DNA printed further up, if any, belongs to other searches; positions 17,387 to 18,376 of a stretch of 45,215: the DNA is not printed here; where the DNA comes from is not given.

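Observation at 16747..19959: Seven-gene orphan cassette with spore-surface-like features inserted between the head-morphogenesis and scaffold genes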

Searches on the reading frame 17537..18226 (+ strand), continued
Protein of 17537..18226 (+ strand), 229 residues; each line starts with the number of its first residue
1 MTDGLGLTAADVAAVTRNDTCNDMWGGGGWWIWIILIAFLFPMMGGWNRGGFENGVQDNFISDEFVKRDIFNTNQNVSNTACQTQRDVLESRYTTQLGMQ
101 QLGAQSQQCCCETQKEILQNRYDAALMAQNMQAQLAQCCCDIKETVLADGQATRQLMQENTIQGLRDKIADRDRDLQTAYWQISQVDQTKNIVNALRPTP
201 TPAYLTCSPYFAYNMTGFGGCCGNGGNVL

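Call 56: get_annotated_region(hit=H16, flank=6000)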
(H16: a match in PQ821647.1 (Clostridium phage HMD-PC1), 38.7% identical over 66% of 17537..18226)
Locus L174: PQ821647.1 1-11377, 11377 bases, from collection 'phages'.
description: Clostridium phage HMD-PC1, complete genome.
organism: Clostridium phage HMD-PC1 (NCBI taxid 3397798)
taxonomy: Viruses; Duplodnaviria; Heunggongvirae; Uroviricota; Caudoviricetes
host: Clostridium perfringens; source: chicken intestine; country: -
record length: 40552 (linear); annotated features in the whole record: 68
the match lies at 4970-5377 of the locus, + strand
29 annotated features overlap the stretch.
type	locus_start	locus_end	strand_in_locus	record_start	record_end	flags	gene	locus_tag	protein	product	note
CDS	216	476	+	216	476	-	-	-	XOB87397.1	hypothetical protein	-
CDS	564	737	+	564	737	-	-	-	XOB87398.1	hypothetical protein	-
CDS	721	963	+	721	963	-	-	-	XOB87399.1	hypothetical protein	-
CDS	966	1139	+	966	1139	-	-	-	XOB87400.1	hypothetical protein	-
CDS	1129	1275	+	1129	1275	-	-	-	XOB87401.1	hypothetical protein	-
CDS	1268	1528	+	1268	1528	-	-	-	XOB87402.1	hypothetical protein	-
CDS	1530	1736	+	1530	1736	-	-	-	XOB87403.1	hypothetical protein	-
CDS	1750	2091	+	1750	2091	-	-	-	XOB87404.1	hypothetical protein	-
CDS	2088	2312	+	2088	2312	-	-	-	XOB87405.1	hypothetical protein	-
CDS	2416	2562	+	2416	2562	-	-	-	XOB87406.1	hypothetical protein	-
CDS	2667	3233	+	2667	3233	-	-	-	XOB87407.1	site-specific DNA-methyltransferase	-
CDS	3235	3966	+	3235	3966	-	-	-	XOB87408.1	anti-repressor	-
CDS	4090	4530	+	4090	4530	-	-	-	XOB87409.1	hypothetical protein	-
CDS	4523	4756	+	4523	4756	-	-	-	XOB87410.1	hypothetical protein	-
CDS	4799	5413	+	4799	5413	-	-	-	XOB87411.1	hypothetical protein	-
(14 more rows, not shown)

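Call 57: get_annotated_region(hit=H23, flank=6000)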
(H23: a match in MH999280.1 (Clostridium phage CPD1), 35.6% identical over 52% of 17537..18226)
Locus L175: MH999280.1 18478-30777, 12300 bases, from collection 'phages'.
description: Clostridium phage CPD1, complete genome.
organism: Clostridium phage CPD1 (NCBI taxid 2420238)
taxonomy: Viruses; Duplodnaviria; Heunggongvirae; Uroviricota; Caudoviricetes
host: Clostridium perfringens 2589; source: -; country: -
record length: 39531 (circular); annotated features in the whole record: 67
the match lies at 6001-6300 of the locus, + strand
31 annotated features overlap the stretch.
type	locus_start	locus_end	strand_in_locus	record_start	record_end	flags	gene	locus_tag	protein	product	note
CDS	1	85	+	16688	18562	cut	-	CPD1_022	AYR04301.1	endopeptidase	-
CDS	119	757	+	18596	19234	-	-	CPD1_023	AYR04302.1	N-acetylmuramoyl-L-alanine amidase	-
CDS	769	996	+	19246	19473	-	-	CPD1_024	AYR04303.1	putative holin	-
CDS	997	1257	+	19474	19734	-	-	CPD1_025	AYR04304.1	recombination related exonuclease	-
CDS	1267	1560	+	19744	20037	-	-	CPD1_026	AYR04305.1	hypothetical protein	-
CDS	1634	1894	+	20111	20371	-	-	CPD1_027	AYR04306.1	hypothetical protein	-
CDS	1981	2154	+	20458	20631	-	-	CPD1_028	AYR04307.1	hypothetical protein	-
CDS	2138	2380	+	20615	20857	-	-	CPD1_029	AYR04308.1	hypothetical protein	-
CDS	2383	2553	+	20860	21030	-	-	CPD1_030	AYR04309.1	hypothetical protein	-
CDS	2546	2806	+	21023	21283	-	-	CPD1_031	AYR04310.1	hypothetical protein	-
CDS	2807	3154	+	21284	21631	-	-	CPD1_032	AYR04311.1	hypothetical protein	-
CDS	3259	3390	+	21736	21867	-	-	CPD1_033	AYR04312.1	hypothetical protein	-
CDS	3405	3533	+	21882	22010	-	-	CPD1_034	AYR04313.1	hypothetical protein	-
CDS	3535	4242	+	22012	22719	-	-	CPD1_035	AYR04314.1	DNA binding protein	kilA protein, putative phage-related DNA binding protein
CDS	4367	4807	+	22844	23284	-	-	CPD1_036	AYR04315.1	hypothetical protein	-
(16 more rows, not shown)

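Call 59: search_protein_families(library=pfam, proteins=[L174:5494-5853:+, L175:6424-6801:+, L174:4090-4530:+, L174:4523-4756:+, L174:4799-5413:+, L174:5846-6043:+, L174:6043-6438:+, L174:6431-6958:+, L175:5092-5715:+, L174:3235-3966:+], max_evalue=1)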
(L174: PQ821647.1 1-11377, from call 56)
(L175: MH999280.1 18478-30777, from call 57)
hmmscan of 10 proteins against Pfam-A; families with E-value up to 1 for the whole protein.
L174:5494-5853:+ (119 aa): 0 families

L175:6424-6801:+ (125 aa): 0 families

L174:4090-4530:+ (146 aa): 0 families

L174:4523-4756:+ (77 aa): 10 families
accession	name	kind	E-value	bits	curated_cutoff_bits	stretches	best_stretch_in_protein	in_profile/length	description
PF09312.16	SurA_N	-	0.011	16.3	30.8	1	32-77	56-101/118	SurA N-terminal domain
PF05213.18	Corona_NS2A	-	0.012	15.5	23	1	26-70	80-123/267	Coronavirus NS2A protein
PF22333.2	Ago_PAZ_arc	-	0.018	15.8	27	1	26-68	23-65/96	Argonaute, PAZ domain, archaea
PF13551.12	HTH_29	-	0.026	15.1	28.1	1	51-69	14-32/64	Winged helix-turn helix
PF01418.23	HTH_6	-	0.032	14.7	28.3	1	45-76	30-61/77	Helix-turn-helix domain, rpiR family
PF11588.13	DUF3243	-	0.04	14.7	27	1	52-74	16-38/79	Protein of unknown function (DUF3243)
PF24302.1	DUF7484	-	0.045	13.5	27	1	11-51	106-147/270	Family of unknown function (DUF7484)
PF05698.19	Trigger_C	-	0.066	13.7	22.7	1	45-71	113-139/162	Bacterial trigger factor protein (TF) C-terminus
PF07742.17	BTG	-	0.068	13.3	23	1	29-70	49-91/117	BTG family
PF01466.24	Skp1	-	0.38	11.1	22.3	0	38-52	13-27/48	Skp1 family, dimerisation domain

L174:4799-5413:+ (204 aa): 1 family
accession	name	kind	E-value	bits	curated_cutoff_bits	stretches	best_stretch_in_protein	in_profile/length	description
PF02120.21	Flg_hook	-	0.46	10.8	29.8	1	135-169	41-74/85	Flagellar hook-length control protein FliK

L174:5846-6043:+ (65 aa): 1 family
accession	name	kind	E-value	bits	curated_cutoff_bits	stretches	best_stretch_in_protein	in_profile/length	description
PF23195.1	UBQLN1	-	0.035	14.3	27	1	30-63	15-47/70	Ubiquilin-1-like domain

L174:6043-6438:+ (131 aa): 1 family
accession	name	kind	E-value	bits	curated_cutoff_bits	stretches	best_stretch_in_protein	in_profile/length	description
PF08472.16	S6PP_C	-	0.048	14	34.4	1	50-97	43-89/133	Sucrose-6-phosphate phosphohydrolase C-terminal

L174:6431-6958:+ (175 aa): 0 families

L175:5092-5715:+ (207 aa): 0 families

L174:3235-3966:+ (243 aa): 4 families
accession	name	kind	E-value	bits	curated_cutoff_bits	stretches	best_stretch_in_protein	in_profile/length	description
PF03374.19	ANT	-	9.1e-36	122.9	25.3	1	132-242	2-107/108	Phage antirepressor protein KilAC domain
PF08346.17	AntA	-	6.8e-23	81.5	27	1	17-84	1-68/68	AntA/AntB antirepressor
PF18662.7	HTH_56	-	0.014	15.8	26.2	1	150-188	45-82/111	Cch helix turn helix domain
PF01145.31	Band_7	-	0.16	12.4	23.6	1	83-137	123-175/176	SPFH domain / Band 7 family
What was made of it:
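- On STI1 / ubiquilin domain (c2): The HMD-PC1 c2 gave no such hit (call 59).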

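Call 61: get_annotated_region(hit=H19, flank=5000)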
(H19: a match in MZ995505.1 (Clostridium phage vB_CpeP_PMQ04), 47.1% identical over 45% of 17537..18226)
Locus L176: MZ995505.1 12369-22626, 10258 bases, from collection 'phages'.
description: Clostridium perfringens phage vB_CpeP_PMQ04, complete genome.
organism: Clostridium phage vB_CpeP_PMQ04 (NCBI taxid 2876083)
taxonomy: Viruses; Duplodnaviria; Heunggongvirae; Uroviricota; Caudoviricetes
host: Clostridium perfringens; source: -; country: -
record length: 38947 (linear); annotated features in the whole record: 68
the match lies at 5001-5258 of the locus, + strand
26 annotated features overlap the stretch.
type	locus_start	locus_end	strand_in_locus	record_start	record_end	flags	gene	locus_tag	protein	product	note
CDS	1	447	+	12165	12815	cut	-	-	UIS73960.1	N-acetylmuramoyl-L-alanine amidase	-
CDS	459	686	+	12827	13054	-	-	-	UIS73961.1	holin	-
CDS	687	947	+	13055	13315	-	-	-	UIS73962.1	recombination related exonuclease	-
CDS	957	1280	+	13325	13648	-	-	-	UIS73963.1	hypothetical protein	-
CDS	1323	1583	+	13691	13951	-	-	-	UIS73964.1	hypothetical protein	-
CDS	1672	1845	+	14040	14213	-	-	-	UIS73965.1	hypothetical protein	-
CDS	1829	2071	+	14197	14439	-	-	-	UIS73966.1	hypothetical protein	-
CDS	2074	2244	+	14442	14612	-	-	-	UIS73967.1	hypothetical protein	-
CDS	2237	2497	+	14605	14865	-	-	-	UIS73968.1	hypothetical protein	-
CDS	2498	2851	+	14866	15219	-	-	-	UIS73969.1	hypothetical protein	-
CDS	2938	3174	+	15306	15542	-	-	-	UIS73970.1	hypothetical protein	-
CDS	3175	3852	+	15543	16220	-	-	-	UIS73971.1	DNA binding protein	-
CDS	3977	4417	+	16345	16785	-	-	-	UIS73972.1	hypothetical protein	-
CDS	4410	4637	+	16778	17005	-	-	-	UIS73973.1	hypothetical protein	-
CDS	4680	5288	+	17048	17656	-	-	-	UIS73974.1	hypothetical protein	-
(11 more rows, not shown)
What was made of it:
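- The module follows amidase-holin by about 3.5 kb in C. perfringens phages (calls 57, 61).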

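Call 62: get_annotated_region(hit=H14, flank=6000)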
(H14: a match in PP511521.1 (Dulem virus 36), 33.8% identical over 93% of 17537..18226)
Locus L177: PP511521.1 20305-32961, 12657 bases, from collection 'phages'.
description: Dulem virus 36 isolate Duke_24FS_3, complete genome.
organism: Dulem virus 36 (NCBI taxid 3145754)
taxonomy: Viruses; Duplodnaviria; Heunggongvirae; Uroviricota; Caudoviricetes
host: Varecia variegata; source: feces; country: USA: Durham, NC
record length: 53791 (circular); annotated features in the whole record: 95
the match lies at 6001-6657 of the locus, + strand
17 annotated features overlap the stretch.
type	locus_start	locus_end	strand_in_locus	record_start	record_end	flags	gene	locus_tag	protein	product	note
CDS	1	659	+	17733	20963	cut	-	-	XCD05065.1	minor tail protein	-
CDS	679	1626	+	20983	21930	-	-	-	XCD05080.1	tail protein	-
CDS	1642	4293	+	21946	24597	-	-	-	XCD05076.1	hypothetical protein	Siphovirus reqiPepy6 Gp37-like protein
CDS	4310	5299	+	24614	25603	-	-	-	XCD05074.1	receptor-binding protein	-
CDS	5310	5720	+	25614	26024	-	-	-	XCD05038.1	hypothetical protein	-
CDS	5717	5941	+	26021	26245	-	-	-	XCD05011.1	hypothetical protein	-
CDS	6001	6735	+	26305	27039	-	-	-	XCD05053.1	hypothetical protein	-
CDS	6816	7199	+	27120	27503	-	-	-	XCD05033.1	hypothetical protein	-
CDS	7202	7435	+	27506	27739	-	-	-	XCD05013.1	hypothetical protein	-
CDS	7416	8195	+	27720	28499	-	-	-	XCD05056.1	hypothetical protein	-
CDS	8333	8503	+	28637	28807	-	-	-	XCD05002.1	hypothetical protein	-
CDS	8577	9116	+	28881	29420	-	-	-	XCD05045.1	hypothetical protein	-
CDS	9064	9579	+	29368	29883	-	-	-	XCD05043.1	hypothetical protein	-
CDS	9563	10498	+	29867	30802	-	-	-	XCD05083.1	toprim-like protein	-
CDS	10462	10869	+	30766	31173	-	-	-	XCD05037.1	hypothetical protein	-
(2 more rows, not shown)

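Call 68: search_solved_structures(query=A6, max_evalue=10, show_alignments=2)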
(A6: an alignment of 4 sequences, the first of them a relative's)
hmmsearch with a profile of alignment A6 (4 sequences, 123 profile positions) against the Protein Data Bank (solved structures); distinct sequences matched with E-value up to 10: 0.

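Call 70: get_annotated_region(hit=H33, flank=3000)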
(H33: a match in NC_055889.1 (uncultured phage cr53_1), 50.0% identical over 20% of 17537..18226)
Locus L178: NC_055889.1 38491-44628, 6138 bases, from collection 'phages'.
description: CrAssphage cr53_1, complete genome.
organism: uncultured phage cr53_1 (NCBI taxid 2772080)
taxonomy: Viruses; Duplodnaviria; Heunggongvirae; Uroviricota; Caudoviricetes; Crassvirales; Suoliviridae; Loutivirinae; Blohavirus; Blohavirus americanus
host: -; source: human feces; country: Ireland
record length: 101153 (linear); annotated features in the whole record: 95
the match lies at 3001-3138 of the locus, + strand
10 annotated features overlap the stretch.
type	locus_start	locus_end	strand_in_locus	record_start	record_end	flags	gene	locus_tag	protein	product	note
CDS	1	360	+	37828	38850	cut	-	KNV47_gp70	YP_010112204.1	Reverse transcriptase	gp_67244; Intron reverse transcriptase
CDS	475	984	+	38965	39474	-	-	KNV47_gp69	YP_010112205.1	holin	gp_67245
CDS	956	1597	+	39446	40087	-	-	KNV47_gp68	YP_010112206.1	lysis regulatory protein-like protein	gp_67246; Similar to phage lysis regulatory protein LysB, cell division protein FtsL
CDS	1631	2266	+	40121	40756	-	-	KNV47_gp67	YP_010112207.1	RNA polymerase sigma factor/ubiquitin-like protein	gp_67247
CDS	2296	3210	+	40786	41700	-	-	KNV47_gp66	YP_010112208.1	spike protein/glycoprotein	gp_67248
CDS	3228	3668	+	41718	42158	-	-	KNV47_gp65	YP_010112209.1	hypothetical protein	gp_67249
CDS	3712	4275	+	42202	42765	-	-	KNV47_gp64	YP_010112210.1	hypothetical protein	gp_67250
CDS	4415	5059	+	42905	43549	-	-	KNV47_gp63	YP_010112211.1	virion structural protein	gp_67251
CDS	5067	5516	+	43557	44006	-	-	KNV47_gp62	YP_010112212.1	peptidoglycan-associated protein-like protein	gp_67252; Similar to peptidoglycan-associated proteinhistidine kinase response regulator, glycine zipper domain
CDS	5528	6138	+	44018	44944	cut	-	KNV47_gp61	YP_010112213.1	tail tubular protein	gp_67253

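Call 73: search_protein_families(library=padloc, proteins=[window:17537-18226:+], max_evalue=0.1)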
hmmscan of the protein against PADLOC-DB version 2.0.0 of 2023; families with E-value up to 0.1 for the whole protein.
window:17537-18226:+ (229 aa): 0 families

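Call 93: search_dna_similar(query=L174:4799-5413:+, collection=phages, mode=protein, max_rows=60, max_evalue=0.00001)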
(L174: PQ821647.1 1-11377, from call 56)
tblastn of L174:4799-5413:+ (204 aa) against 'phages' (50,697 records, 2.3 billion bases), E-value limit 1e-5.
Records with a match: 31; places in all: 32; records where one place covers at least 80% of the query: 5.
Best place of each record, by identity: >=99% 1; 80-90% 3; 60-80% 5; <60% 22.
By first word of the organism name: Bacteriophage 13; Clostridium 6; uncultured 6; Dulem 4; bajarodcaudo 2.
By host as written in the record: - 20; Clostridium perfringens 3; Varecia variegata 2; Clostridium perfringens 012 1; Clostridium perfringens 2589 1; Clostridium perfringens JCM 1290 1; Propithecus coquereli 1; Peromyscus fraterculus 1; and 1 more.
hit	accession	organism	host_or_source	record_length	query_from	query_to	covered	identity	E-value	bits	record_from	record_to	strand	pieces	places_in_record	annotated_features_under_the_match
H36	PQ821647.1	Clostridium phage HMD-PC1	Clostridium perfringens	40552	1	204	100%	100.0%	4e-105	337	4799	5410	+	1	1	hypothetical protein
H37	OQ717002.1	Clostridium phage vB_CpeS-17DYC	Clostridium perfringens 012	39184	1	202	99%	83.7%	4e-82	271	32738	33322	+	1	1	hypothetical protein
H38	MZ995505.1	Clostridium phage vB_CpeP_PMQ04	Clostridium perfringens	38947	1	204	100%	81.4%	6e-83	273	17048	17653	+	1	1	hypothetical protein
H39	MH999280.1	Clostridium phage CPD1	Clostridium perfringens 2589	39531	1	202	99%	68.8%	2e-61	211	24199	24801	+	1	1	hypothetical protein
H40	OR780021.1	Clostridium phage XP41-N3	Clostridium perfringens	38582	1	198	97%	69.7%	6e-60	207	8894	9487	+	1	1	hypothetical protein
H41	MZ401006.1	Clostridium phage CPQ4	Clostridium perfringens JCM 1290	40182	1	110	54%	86.4%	2e-32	128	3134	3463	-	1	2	hypothetical protein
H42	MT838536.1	Bacteriophage sp.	human fecal samples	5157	82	196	56%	54.1%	9e-31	123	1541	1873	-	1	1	record has no annotation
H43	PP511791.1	Dulem virus 39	Propithecus coquereli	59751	82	195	56%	48.5%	9e-29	117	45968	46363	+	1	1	hypothetical protein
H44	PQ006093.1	bajarodcaudo virus 2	Neotoma bryanti feces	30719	82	195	56%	43.9%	1e-19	92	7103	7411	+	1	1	hypothetical protein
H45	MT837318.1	Bacteriophage sp.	human fecal samples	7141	94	201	53%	43.8%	5e-22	99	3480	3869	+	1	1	record has no annotation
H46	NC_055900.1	uncultured phage cr125_1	human feces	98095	58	193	67%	33.1%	3e-9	62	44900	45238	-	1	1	spike protein/glycoprotein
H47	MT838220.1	Bacteriophage sp.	human fecal samples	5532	81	202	60%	36.6%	4e-14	76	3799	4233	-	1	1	record has no annotation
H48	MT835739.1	Bacteriophage sp.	human fecal samples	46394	72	202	64%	32.7%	3e-13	73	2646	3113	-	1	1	record has no annotation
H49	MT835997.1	Bacteriophage sp.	human fecal samples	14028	72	201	64%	31.5%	3e-7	56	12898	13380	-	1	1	record has no annotation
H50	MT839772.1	Bacteriophage sp.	human fecal samples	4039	72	201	64%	31.5%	6e-7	55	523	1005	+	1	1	record has no annotation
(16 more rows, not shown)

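Call 94: get_annotated_region(hit=H25, flank=3500)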
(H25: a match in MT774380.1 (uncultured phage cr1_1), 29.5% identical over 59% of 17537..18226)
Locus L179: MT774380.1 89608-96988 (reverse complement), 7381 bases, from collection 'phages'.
description: Uncultured phage cr1_1, complete genome.
organism: uncultured phage cr1_1 (NCBI taxid 2772064)
taxonomy: Viruses; Duplodnaviria; Heunggongvirae; Uroviricota; Caudoviricetes; Crassvirales; Suoliviridae; Boorivirinae; Culoivirus; Culoivirus americanus
host: -; source: human feces; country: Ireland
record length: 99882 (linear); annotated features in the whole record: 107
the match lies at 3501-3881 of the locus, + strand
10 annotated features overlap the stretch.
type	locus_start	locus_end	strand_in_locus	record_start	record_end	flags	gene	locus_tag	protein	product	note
CDS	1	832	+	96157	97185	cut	-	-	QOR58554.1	hypothetical protein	gp_19447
CDS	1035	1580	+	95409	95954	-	-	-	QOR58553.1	putative pholin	gp_19446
CDS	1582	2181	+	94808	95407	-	-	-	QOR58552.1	hypothetical protein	gp_19445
CDS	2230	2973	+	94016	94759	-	-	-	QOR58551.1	hypothetical protein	gp_19444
CDS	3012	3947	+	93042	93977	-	-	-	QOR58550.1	spike protein/glycoprotein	gp_19443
CDS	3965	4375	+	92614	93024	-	-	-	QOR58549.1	hypothetical protein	gp_19442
CDS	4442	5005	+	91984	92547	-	-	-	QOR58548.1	hypothetical protein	gp_19441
CDS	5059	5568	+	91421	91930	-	-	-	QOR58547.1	hypothetical protein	gp_19440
CDS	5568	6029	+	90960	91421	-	-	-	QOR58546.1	transpeptidase catalytic domain protein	gp_19439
CDS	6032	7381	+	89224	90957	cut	-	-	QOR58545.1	hypothetical protein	gp_19438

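Call 95: get_annotated_region(hit=H46, flank=3500)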
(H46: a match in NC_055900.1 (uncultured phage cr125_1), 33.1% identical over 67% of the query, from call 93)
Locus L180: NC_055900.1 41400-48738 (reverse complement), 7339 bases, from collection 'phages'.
description: CrAssphage cr125_1, complete genome.
organism: uncultured phage cr125_1 (NCBI taxid 2772091)
taxonomy: Viruses; Duplodnaviria; Heunggongvirae; Uroviricota; Caudoviricetes; Crassvirales; Suoliviridae; Uncouvirinae; Aurodevirus; Aurodevirus hominis
host: -; source: human feces; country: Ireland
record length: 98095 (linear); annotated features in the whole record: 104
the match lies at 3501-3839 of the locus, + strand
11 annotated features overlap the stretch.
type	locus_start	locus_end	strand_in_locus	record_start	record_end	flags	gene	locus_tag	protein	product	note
CDS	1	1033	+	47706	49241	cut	-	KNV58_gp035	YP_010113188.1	hypothetical protein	gp_77310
CDS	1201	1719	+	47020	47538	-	-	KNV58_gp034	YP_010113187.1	holin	gp_77309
CDS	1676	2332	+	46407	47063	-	-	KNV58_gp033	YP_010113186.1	lysis regulatory protein-like protein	gp_77308; Similar to phage lysis regulatory protein LysB, cell division protein FtsL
CDS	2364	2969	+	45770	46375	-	-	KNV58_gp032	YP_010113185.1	RNA polymerase sigma factor/ubiquitin-like protein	gp_77307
CDS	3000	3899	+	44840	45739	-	-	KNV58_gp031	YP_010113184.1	spike protein/glycoprotein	gp_77306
CDS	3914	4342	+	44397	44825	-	-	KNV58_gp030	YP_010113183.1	hypothetical protein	gp_77305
CDS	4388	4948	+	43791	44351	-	-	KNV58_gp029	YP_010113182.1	hypothetical protein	gp_77304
CDS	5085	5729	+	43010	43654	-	-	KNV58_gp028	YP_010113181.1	virion structural protein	gp_77303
CDS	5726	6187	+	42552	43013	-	-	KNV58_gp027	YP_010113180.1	peptidoglycan-associated protein-like protein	gp_77302; Similar to peptidoglycan-associated proteinhistidine kinase response regulator, glycine zipper domain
CDS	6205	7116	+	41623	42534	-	-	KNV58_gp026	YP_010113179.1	tail tubular protein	gp_77301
CDS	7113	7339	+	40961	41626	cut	-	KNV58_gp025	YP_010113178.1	homing endonuclease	gp_77300; Intron endonuclease, GIY-YIG intron endonuclease domain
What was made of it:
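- c3 lies two genes after the holin and a LysB/FtsL-like gene in two subfamilies of crAss-like Suoliviridae; in a third (cr1_1) the same block follows a 'putative pholin', with the two genes in between unannotated (calls 70, 94, 95). It precedes a 'virion structural protein' in crAss-like phages (calls 70, 95).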

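Call 97: search_dna_similar(query=window:17537-18226:+, collection=plasmids, mode=protein, max_rows=20, max_evalue=0.001)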
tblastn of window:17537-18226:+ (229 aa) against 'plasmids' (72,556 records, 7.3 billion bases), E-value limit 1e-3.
Records with a match: 1; places in all: 1; records where one place covers at least 80% of the query: 0.
Best place of each record, by identity: <60% 1.
By first word of the organism name: Vescimonas 1.
By predicted mobility (MOB-suite, as given by PLSDB): non-mobilizable 1.
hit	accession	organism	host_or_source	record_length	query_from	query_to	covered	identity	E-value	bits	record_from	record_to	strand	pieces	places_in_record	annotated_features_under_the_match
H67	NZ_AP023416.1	Vescimonas fastidiosa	Homo sapiens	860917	99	210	49%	33.6%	1e-6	56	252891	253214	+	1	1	hypothetical protein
